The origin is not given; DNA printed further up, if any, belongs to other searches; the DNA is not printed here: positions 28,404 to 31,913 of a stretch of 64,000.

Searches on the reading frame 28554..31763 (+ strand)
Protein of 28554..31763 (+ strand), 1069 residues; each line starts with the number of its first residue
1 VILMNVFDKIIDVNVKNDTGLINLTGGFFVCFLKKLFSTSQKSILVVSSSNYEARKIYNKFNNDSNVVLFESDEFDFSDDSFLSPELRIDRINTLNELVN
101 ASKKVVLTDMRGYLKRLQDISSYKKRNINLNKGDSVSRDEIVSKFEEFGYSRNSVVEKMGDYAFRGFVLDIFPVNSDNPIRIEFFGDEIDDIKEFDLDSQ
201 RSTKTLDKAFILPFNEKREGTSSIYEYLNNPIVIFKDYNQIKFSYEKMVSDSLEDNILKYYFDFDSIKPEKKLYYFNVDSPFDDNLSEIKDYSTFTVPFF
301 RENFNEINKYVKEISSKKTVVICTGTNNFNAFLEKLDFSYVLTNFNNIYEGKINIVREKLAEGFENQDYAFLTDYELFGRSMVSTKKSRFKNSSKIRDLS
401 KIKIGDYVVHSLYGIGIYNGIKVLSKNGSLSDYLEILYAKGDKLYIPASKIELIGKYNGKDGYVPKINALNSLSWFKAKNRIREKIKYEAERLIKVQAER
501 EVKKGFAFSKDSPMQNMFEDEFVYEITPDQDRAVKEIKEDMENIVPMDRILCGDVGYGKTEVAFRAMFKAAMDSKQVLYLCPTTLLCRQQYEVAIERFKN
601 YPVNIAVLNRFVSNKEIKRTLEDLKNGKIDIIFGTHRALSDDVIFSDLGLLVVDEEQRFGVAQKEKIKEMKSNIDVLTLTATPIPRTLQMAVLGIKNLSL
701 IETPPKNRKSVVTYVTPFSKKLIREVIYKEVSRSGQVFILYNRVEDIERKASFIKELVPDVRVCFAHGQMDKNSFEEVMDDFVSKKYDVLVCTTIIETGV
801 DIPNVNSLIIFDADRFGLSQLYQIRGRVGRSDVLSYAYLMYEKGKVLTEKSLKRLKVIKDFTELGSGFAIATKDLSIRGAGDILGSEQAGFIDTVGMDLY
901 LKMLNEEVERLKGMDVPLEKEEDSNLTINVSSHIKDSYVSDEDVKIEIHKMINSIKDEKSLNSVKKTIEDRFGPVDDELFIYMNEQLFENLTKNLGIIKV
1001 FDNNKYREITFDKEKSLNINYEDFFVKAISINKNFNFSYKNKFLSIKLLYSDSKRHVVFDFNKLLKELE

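Call 17: search_protein_families(library=pfam, proteins=[window:28554-31763:+], max_evalue=0.00001)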
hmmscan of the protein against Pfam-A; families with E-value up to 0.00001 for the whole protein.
window:28554-31763:+ (1069 aa): 6 families
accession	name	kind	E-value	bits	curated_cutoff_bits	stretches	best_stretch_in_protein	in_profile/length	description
PF00270.35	DEAD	-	7e-28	97.9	26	1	527-689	1-165/167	DEAD/DEAH box helicase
PF00271.37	Helicase_C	-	2e-26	92.8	23.5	1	724-831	7-109/110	Helicase conserved C-terminal domain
PF17757.6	UvrB_inter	-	5.6e-26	90.9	22.9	1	128-215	1-89/91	UvrB interaction domain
PF02559.22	CarD_TRCF_RID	-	4.2e-16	59.2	23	1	403-457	2-56/57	CarD-like/TRCF RID domain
PF03461.20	TRCF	-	7e-14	52.4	25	1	929-1019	2-92/95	TRCF domain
PF04851.21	ResIII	-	2.1e-11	44.5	22.5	1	525-683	3-162/164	Type III restriction enzyme, res subunit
